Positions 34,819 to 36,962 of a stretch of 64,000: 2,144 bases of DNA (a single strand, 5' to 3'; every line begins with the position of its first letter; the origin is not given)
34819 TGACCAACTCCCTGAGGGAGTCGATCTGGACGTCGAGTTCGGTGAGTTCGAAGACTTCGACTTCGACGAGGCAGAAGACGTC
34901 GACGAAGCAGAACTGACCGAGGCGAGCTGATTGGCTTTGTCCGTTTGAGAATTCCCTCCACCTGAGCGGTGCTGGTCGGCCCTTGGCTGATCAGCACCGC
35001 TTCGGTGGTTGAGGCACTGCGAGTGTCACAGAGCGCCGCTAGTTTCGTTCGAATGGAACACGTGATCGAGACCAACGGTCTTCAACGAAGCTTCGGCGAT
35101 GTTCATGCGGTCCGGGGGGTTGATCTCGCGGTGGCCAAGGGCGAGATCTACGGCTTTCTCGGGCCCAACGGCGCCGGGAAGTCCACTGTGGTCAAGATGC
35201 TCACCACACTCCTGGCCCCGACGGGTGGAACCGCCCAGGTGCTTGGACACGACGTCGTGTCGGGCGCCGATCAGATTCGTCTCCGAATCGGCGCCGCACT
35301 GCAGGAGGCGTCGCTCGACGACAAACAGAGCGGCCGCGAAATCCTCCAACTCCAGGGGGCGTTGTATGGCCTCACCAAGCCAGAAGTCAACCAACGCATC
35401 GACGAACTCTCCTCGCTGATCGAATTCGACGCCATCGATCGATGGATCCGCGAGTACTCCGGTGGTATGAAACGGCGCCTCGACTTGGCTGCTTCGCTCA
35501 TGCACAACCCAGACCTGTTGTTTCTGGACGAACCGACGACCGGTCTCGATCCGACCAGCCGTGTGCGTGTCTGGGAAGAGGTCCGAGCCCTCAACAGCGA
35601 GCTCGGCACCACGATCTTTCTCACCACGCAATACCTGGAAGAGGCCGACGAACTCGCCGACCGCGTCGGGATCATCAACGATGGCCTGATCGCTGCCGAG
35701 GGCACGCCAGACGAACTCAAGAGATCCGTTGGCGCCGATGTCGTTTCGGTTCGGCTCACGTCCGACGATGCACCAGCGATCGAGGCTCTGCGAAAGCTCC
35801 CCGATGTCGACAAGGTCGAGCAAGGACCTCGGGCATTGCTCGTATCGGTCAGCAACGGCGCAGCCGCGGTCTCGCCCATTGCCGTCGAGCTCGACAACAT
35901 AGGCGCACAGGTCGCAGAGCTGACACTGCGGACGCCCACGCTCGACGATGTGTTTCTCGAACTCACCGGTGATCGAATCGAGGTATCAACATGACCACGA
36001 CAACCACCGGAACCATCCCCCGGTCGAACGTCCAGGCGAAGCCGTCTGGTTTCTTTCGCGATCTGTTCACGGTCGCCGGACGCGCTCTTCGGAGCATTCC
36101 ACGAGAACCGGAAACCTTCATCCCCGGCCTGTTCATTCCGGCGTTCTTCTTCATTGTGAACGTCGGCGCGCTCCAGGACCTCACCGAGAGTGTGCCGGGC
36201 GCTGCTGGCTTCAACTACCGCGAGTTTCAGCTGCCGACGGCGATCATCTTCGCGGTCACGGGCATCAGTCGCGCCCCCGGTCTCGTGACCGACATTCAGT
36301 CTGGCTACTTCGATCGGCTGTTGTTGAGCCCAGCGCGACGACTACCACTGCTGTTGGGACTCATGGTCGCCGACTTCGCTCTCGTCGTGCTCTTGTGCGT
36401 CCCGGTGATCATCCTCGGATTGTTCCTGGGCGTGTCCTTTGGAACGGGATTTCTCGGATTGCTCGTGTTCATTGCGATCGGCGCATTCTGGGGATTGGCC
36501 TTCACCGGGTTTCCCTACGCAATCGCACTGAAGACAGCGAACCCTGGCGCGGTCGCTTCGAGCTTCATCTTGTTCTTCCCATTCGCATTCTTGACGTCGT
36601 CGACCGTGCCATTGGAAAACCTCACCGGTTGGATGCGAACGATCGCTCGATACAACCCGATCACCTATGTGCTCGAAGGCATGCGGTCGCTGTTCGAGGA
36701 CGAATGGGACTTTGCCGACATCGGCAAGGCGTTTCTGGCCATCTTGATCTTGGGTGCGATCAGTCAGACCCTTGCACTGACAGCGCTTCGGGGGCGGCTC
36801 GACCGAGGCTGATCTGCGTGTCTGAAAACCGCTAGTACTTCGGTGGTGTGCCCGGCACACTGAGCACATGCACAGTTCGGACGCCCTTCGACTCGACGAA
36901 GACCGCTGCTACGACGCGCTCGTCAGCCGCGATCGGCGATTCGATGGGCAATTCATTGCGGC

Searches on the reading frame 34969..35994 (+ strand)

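Call 74: search_protein_families(library=pfam, proteins=[window:34969-35994:+], max_evalue=0.00001)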
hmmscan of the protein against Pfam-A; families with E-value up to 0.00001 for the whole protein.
window:34969-35994:+ (341 aa): 3 families
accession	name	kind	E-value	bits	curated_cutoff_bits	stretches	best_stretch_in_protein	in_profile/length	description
PF00005.33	ABC_tran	-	2.2e-27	96.8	25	1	49-191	2-137/137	ABC transporter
PF13304.12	AAA_21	-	9.7e-12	46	27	1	160-221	235-298/304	AAA domain, putative AbiEii toxin, Type IV TA system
PF13732.12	DrrA1-3_C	-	7.7e-11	43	27.4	1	245-332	1-80/81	ATP-binding protein DrrA1-3-like, C-terminal domain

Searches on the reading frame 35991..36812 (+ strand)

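Call 74: search_protein_families(library=pfam, proteins=[window:35991-36812:+], max_evalue=0.00001)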
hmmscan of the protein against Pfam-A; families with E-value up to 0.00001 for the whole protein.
window:35991-36812:+ (273 aa): 2 families
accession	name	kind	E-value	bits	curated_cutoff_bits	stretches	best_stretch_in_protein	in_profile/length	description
PF01061.29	ABC2_membrane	-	3.1e-16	60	26.9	1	25-234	3-209/211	ABC-2 type transporter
PF12698.13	ABC2_membrane_3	-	1.1e-13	51.5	31.6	1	85-262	171-345/347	ABC-2 family transporter protein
